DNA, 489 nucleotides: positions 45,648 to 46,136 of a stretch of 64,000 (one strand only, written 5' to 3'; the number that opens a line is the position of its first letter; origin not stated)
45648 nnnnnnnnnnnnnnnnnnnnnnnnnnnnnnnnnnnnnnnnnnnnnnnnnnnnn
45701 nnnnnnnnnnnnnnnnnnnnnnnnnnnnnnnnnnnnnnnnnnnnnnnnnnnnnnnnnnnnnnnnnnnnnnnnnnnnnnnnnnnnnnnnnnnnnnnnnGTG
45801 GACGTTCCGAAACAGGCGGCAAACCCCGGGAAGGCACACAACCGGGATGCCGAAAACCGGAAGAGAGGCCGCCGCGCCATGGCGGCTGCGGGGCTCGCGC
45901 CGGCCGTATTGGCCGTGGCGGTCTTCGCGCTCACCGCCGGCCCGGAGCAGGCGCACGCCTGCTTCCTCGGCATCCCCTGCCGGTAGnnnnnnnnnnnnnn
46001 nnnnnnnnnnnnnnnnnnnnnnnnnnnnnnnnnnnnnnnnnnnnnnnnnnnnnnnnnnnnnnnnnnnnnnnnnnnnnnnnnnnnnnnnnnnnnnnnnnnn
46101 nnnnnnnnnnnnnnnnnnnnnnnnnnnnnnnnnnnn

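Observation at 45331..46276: Long variant of the repeat family (copy A) embedding a small secreted-peptide-like ORF and tandem intrinsic terminators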

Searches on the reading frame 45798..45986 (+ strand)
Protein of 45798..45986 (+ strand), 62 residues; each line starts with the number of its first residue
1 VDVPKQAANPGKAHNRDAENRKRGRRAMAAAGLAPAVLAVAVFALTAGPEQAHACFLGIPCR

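Call 14: find_encoding_contigs(protein=window:45798-45986:+, flank=10000)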
Protein window:45798-45986:+ (62 aa): no gene with exactly this product is on record in the collection.

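Call 21: find_homologous_proteins(query=window:45798-45983:+, max_evalue=10)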
Query window:45798-45983:+ (62 aa): 2 proteins with E <= 10 among 4 candidates.
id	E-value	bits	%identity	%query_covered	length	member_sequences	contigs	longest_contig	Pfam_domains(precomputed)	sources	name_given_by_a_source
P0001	2.8e-31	123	97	100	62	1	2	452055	-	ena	-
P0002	2.3e-12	64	64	94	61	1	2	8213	-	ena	-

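Call 23: find_encoding_contigs(protein=P0001, flank=10000)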
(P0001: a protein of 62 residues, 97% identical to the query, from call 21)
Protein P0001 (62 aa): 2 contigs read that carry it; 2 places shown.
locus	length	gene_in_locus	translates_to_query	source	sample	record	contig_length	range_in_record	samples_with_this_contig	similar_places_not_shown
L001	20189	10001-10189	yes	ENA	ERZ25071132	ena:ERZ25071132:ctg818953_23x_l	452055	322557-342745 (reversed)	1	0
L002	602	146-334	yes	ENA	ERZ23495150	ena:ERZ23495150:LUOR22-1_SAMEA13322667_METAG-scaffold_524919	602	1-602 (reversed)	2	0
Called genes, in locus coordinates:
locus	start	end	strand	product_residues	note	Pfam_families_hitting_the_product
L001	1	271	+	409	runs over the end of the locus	PF00384:Molybdopterin, PF01568:Molydop_binding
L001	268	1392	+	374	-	PF03480:DctP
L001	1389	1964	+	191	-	PF00149:Metallophos, PF12850:Metallophos_2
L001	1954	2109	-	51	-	-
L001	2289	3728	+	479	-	-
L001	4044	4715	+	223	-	PF01738:DLH, PF00561:Abhydrolase_1 (faint)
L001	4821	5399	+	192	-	PF05685:Uma2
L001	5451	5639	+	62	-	-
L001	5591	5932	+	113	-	-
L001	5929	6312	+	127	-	PF01850:PIN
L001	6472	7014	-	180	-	PF05050:Methyltransf_21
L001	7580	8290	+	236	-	-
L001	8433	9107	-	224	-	PF05050:Methyltransf_21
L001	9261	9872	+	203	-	-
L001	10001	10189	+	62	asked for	-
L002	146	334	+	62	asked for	-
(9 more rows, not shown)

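Call 24: find_encoding_contigs(protein=P0002, flank=10000)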
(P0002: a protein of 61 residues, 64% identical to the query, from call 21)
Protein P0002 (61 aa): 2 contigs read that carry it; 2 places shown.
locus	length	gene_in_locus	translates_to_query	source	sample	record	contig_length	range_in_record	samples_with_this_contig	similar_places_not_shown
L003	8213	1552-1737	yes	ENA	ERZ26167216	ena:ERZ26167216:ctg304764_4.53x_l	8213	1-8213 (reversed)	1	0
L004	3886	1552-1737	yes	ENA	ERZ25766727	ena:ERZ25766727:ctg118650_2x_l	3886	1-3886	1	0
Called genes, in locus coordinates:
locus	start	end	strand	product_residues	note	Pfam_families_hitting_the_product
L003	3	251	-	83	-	?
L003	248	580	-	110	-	-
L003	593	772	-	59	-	-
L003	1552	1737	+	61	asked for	-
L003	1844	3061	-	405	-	PF13384:HTH_23 (faint), PF13518:HTH_28 (weak), PF13011:LZ_Tnp_IS481, PF13551:HTH_29 (weak), PF13565:HTH_32, PF00665:rve, PF13683:rve_3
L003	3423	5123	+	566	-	PF00501:AMP-binding, PF13193:AMP-binding_C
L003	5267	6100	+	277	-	PF00903:Glyoxalase (faint)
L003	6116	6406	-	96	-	PF14384:BrnA_antitoxin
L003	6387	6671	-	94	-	PF04365:BrnT_toxin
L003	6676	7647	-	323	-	PF02668:TauD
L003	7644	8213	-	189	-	?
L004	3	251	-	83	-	?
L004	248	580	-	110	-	-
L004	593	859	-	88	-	-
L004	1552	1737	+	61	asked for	-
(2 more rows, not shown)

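Call 39: search_protein_families(library=pfam, proteins=[window:45798-45983:+], max_evalue=0.01)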
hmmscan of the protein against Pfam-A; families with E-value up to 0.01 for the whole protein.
window:45798-45983:+ (62 aa): 0 families

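Call 42: find_related_loci(query=A3, collection=metagenome_contigs, flank=5000)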
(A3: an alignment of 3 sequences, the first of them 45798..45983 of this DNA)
Query A3 (62 aa) in metagenome_contigs; peptide patterns used: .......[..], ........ (x = any residue, [..] = any of these).
467 stretches matched a pattern; 4 encode a relative of the query (tblastn E <= 1e-3); 4 distinct loci.
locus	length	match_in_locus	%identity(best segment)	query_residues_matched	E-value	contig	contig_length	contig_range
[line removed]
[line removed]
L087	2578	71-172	62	28-61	3e-9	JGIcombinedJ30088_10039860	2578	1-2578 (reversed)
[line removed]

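Call 52: search_protein_families(library=ncbifam, proteins=[window:45798-45983:+], max_evalue=10)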
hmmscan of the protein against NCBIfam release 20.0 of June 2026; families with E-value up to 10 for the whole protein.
seq(62 aa): 3 families
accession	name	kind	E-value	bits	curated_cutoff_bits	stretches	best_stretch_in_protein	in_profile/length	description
NF049861.1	SCO2400_fam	subfamily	0.0049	17.4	55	1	6-51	76-123/136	SCO2400 family protein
NF052597.1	FILTED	domain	0.009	16.3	40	1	13-46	37-70/110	FILTED domain-containing surface protein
NF038083.1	CU044_5270_fam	subfamily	0.11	12.3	100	1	15-50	18-54/284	CU044_5270 family protein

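Call 53: search_protein_families(library=pfam, proteins=[window:45798-45983:+], max_evalue=10)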
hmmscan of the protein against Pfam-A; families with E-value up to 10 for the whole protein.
seq(62 aa): 0 families

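Call 55: find_homologous_proteins(query=A4, max_evalue=10)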
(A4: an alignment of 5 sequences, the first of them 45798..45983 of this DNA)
Query A4 (5 sequences) (62 aa, profile of the alignment): 38 proteins with E <= 10 among 3912 candidates.
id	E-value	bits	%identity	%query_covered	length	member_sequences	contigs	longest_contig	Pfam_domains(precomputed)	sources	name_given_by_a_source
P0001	8.8e-31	124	97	100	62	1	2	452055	-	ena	-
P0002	6.8e-28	114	64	94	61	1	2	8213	-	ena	-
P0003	1.0e-26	111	39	98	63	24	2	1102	-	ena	-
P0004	1.9e-23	100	37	98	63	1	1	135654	-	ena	-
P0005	5.1e-22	96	39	81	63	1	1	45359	-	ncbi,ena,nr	ncbi:MAG: hypothetical protein OXP75_05065 [Rhodospirillales bacterium]|nr:hypothetical protein [Rho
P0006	1.2e-20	91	37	98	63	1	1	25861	-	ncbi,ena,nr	ncbi:MAG: hypothetical protein OXI57_07550 [Rhodospirillales bacterium]|nr:hypothetical protein [Rho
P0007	1.9e-20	91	39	98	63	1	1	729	-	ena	-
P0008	1.4e-19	88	57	94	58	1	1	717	-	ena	-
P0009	2.5e-19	87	46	73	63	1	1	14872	-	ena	-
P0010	3.2e-19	87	35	98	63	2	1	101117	-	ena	-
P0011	1.2e-18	85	71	27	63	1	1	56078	-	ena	-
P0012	2.1e-17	81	32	81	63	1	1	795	-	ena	-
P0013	3.9e-17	80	37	98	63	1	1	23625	-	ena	-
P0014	9.4e-17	79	55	94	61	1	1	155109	-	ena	-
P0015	9.6e-17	79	37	98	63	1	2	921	-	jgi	jgi:hypothetical protein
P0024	3.4e-14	71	63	98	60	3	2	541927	-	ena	-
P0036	2.2e-4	39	62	34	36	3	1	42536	-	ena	-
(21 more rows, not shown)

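Call 58: find_encoding_contigs(protein=P0036, flank=6000, max_places=3)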
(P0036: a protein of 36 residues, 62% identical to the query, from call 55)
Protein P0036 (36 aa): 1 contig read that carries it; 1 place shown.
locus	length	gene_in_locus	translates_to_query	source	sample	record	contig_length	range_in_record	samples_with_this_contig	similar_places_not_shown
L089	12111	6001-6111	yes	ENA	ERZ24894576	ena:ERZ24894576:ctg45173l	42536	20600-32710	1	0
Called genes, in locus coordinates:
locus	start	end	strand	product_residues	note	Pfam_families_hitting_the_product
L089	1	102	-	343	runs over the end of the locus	PF04116:FA_hydroxylase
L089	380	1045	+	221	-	-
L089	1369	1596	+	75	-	PF05509:TraY, PF19807:DUF6290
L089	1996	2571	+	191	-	-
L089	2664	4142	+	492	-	PF07991:KARI_N, PF01450:KARI_C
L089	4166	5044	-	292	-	PF05721:PhyH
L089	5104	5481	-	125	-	PF13827:DUF4189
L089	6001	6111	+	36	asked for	-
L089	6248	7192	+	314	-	PF00903:Glyoxalase (weak)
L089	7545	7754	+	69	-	PF00313:CSD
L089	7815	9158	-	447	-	PF12832:MFS_1_like, PF00083:Sugar_tr, PF07690:MFS_1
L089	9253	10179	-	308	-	PF00392:GntR, PF13545:HTH_Crp_2 (faint), PF07729:FCD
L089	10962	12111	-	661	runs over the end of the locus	PF20091:Abhydrolase_10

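Call 59: find_encoding_contigs(protein=P0024, flank=6000, max_places=3)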
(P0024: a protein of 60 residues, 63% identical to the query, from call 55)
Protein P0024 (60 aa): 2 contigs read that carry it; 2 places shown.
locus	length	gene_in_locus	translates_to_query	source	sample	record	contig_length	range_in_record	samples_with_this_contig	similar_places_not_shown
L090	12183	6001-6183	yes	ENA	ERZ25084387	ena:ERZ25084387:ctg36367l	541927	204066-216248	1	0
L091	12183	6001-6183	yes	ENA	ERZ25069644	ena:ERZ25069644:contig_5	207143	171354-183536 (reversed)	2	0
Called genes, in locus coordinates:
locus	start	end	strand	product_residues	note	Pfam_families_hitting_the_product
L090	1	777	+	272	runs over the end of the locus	PF00149:Metallophos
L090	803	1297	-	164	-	PF05163:DinB, PF04978:MST (faint), PF12867:DinB_2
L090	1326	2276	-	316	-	PF00107:ADH_zinc_N, PF13602:ADH_zinc_N_2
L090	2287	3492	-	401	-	PF04909:Amidohydro_2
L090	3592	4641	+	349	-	PF00152:tRNA-synt_2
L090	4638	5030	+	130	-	PF00903:Glyoxalase, PF18029:Glyoxalase_6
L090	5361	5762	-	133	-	PF13384:HTH_23 (weak), PF13518:HTH_28 (weak), PF13551:HTH_29 (weak)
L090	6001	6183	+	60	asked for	-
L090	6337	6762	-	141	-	PF01850:PIN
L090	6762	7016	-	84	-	PF02604:PhdYeFM_antitox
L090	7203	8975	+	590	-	PF13289:SIR2_2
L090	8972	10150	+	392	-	-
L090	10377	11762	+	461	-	PF06782:UPF0236 (weak)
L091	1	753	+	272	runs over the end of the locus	PF00149:Metallophos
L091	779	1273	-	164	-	PF05163:DinB, PF12867:DinB_2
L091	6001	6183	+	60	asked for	-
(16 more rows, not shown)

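Call 60: find_encoding_contigs(protein=P0010, flank=6000, max_places=3)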
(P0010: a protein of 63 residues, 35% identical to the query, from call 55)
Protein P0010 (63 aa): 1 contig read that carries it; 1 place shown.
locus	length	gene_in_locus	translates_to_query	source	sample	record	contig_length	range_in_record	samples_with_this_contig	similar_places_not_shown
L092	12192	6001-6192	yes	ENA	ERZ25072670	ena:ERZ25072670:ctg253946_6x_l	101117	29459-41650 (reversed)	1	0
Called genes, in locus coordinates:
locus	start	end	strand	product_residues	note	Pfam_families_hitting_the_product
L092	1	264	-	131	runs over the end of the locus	PF00581:Rhodanese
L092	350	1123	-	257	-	PF02737:3HCDH_N, PF00725:3HCDH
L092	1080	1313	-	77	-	PF02737:3HCDH_N (weak)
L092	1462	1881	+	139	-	PF01641:SelR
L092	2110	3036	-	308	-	PF00126:HTH_1, PF03466:LysR_substrate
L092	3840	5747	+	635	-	PF05787:PhoX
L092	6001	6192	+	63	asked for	-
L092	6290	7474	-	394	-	PF13384:HTH_23, PF13518:HTH_28 (weak), PF13551:HTH_29, PF13565:HTH_32 (weak)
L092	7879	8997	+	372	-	PF01571:GCV_T, PF08669:GCV_T_C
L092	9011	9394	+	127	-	PF01597:GCV_H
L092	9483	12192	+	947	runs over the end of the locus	PF02347:GDC-P, PF21478:GcvP2_C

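Call 72: search_protein_representatives(alignment_id=A7)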
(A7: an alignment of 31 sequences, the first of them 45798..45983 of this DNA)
Query: 31 sequences, 61 profile positions. Proteins with E-value up to 0.001 (for the whole library): 22; up to 1e-10: 7; up to 1e-30: 0. The best 22 are listed.
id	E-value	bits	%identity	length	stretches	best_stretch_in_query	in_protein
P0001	3.7e-19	85.3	-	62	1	1-61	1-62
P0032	9.2e-19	84.0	-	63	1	1-60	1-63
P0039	4.6e-18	81.8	-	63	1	1-60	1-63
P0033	6.1e-17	78.2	-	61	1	1-61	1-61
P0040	4.0e-16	75.6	-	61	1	1-61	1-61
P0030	1.2e-13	67.6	-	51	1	1-61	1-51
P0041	4.1e-13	65.9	-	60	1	1-60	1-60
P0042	6.8e-10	55.7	-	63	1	1-61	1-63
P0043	1.7e-09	54.3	-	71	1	6-61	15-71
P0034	4.7e-09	53.0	-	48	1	19-61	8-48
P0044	6.5e-09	52.5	-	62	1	1-60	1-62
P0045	1.3e-08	51.5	-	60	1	2-60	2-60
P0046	1.8e-08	51.1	-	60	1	1-60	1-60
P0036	3.2e-08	50.3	-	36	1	34-61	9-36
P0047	4.4e-08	49.8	-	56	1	1-61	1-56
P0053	2.6e-05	41.0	-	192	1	38-61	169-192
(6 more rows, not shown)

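Call 82: find_encoding_contigs(protein=P0053, flank=5000, max_places=3)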
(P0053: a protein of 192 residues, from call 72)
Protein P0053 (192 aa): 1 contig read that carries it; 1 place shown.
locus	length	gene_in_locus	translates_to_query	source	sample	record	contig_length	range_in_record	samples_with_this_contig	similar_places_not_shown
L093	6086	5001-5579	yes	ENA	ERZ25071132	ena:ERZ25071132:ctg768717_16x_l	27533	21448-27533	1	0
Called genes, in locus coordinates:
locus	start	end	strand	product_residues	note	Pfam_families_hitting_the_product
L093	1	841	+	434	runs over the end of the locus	PF13439:Glyco_transf_4 (weak), PF13579:Glyco_trans_4_4 (weak), PF20706:GT4-conflict (weak), PF00534:Glycos_transf_1, PF13692:Glyco_trans_1_4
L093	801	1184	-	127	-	PF01442:Apolipoprotein (weak)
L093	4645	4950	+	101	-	-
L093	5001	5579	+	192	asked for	-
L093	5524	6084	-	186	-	?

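Call 84: predict_structure(alignment_id=A7)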
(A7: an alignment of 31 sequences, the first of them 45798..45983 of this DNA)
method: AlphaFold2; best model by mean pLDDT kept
length: 62 residues; sequences in the alignment: 31
mean_pLDDT: 58.7   pTM: 0.25
mean pLDDT of the five models: 58.7, 58.3, 58.1, 57.2, 55.3
residues with pLDDT >= 90: 0; 70-90: 10; 50-70: 48; < 50: 4
segments of 3 or more residues with pLDDT < 50: 1-4
pLDDT, mean of each block of 10 residues (from residue 1): 49 52 55 71 66 58 59
secondary structure, 60 per line:
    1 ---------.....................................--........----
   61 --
elements in order: H10-46 H49-56

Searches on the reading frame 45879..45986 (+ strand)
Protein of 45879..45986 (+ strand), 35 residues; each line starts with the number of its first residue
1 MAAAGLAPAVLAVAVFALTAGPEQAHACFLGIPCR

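Call 17: find_encoding_contigs(protein=window:45879-45986:+, flank=10000)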
Protein window:45879-45986:+ (35 aa): no gene with exactly this product is on record in the collection.
